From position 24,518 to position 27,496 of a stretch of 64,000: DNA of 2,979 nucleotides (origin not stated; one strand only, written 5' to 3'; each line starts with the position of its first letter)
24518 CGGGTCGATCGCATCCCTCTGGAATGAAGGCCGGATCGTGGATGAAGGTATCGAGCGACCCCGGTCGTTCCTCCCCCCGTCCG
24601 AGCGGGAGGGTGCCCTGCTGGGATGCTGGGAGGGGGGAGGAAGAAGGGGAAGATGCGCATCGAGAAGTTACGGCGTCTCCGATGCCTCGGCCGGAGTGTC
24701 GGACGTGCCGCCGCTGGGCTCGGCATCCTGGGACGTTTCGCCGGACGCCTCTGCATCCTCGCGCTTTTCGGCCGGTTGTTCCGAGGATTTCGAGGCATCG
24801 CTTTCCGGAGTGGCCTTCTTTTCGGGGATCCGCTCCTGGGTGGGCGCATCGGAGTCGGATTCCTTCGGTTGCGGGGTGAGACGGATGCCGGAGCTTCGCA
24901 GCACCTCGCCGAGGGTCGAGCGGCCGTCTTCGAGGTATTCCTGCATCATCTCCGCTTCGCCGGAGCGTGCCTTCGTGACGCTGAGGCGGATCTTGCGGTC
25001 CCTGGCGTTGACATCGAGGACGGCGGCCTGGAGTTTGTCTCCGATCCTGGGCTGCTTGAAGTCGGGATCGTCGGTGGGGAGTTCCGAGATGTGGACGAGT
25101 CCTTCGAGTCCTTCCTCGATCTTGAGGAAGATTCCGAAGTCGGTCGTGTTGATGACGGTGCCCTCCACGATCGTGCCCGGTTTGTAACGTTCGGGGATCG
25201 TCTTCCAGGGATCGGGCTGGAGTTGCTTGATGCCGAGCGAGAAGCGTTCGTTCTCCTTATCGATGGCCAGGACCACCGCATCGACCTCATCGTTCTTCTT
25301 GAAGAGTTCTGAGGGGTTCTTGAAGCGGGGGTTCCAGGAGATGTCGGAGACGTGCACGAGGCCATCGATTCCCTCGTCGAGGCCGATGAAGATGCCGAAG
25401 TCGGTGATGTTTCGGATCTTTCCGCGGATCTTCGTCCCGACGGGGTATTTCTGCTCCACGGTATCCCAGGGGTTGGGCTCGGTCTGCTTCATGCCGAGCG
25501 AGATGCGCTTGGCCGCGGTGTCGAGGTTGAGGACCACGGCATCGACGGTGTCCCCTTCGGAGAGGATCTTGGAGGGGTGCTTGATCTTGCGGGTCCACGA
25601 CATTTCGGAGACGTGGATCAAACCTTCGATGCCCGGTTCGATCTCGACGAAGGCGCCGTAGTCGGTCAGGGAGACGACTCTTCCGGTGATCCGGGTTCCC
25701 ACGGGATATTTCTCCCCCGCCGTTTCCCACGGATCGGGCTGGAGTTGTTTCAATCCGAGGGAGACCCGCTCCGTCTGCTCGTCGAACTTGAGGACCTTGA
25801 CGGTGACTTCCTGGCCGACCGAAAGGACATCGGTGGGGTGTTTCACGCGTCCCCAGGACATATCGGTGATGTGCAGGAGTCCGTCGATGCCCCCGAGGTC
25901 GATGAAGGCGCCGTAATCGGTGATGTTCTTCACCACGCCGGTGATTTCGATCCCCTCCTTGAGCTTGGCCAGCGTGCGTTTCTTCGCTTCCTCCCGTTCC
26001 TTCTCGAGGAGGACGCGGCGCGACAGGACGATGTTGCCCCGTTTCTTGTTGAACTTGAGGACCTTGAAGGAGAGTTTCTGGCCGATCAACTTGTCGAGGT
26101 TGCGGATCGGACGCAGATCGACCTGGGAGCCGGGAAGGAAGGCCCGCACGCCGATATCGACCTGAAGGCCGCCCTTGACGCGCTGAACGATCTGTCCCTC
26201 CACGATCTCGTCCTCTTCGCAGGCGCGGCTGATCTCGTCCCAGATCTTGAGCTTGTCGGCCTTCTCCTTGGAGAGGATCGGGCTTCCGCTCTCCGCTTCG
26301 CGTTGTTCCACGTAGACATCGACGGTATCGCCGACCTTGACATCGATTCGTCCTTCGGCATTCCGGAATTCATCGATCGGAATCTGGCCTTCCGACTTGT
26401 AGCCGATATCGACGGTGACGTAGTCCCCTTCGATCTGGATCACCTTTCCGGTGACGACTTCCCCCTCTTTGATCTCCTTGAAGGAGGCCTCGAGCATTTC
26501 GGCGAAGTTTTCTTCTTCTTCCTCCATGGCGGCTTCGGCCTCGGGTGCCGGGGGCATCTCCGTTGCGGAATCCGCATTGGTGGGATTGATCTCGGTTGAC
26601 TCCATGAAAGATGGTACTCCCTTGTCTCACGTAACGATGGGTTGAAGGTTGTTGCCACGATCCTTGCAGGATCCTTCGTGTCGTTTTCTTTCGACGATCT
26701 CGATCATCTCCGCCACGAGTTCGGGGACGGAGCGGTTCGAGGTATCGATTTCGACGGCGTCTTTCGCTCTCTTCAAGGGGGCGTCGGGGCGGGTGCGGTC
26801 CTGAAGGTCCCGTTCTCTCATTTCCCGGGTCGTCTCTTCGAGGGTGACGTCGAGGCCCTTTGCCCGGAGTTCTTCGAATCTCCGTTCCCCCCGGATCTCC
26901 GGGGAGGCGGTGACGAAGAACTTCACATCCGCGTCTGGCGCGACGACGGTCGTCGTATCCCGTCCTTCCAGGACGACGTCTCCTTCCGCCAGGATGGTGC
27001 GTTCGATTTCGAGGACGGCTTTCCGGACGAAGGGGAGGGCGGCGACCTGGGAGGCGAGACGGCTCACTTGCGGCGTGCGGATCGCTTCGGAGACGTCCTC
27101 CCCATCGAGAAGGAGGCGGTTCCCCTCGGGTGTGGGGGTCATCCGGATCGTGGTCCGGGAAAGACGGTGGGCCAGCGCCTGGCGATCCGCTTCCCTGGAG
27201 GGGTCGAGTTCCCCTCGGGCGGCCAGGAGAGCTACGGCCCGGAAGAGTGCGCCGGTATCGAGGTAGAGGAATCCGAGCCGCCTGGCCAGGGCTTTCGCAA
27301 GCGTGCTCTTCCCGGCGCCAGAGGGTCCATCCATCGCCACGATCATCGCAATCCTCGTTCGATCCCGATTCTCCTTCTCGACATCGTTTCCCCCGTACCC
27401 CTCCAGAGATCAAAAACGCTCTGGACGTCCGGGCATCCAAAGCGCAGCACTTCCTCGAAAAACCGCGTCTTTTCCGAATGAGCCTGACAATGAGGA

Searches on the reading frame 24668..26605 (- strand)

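Call 63: search_protein_families(library=pfam, proteins=[window:24668-26605:-], max_evalue=0.00001)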
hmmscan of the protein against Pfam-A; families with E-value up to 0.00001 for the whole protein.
window:24668-26605:- (645 aa): 5 families
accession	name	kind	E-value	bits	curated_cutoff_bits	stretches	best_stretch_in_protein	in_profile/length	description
PF00575.29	S1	-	2.2e-99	326.4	22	6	215-286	2-74/74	S1 RNA binding domain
PF23459.1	S1_RRP5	-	6.4e-27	94.3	27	1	303-366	4-66/72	RRP5 S1 domain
PF21710.3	Spt6_S1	-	9.5e-15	55.1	27.5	0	310-367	24-81/91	Spt6, S1/OB domain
PF17092.11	PCB_OB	-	7.7e-10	40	27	0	302-354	31-93/111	Penicillin-binding protein OB-like domain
PF13509.12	S1_2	-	8.8e-09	35.8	21.8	0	477-511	2-36/61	S1 domain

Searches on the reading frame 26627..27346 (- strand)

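Call 63: search_protein_families(library=pfam, proteins=[window:26627-27346:-], max_evalue=0.00001)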
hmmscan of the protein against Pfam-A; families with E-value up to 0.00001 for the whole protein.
window:26627-27346:- (239 aa): 5 families
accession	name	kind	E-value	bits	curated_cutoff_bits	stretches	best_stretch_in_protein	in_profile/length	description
PF02224.24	Cytidylate_kin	-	2e-65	220.9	26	1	3-219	1-210/211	Cytidylate kinase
PF13207.12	AAA_17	-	3e-08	34.5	27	1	7-69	2-68/136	AAA domain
PF13189.12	Cytidylate_kin2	-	4.9e-08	33.8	28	1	2-180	1-147/176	Cytidylate kinase-like family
PF13238.12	AAA_18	-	3.6e-07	31.1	29.4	0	6-155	4-107/128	AAA domain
PF13671.12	AAA_33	-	4.2e-06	27.6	27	1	3-68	2-64/143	AAA domain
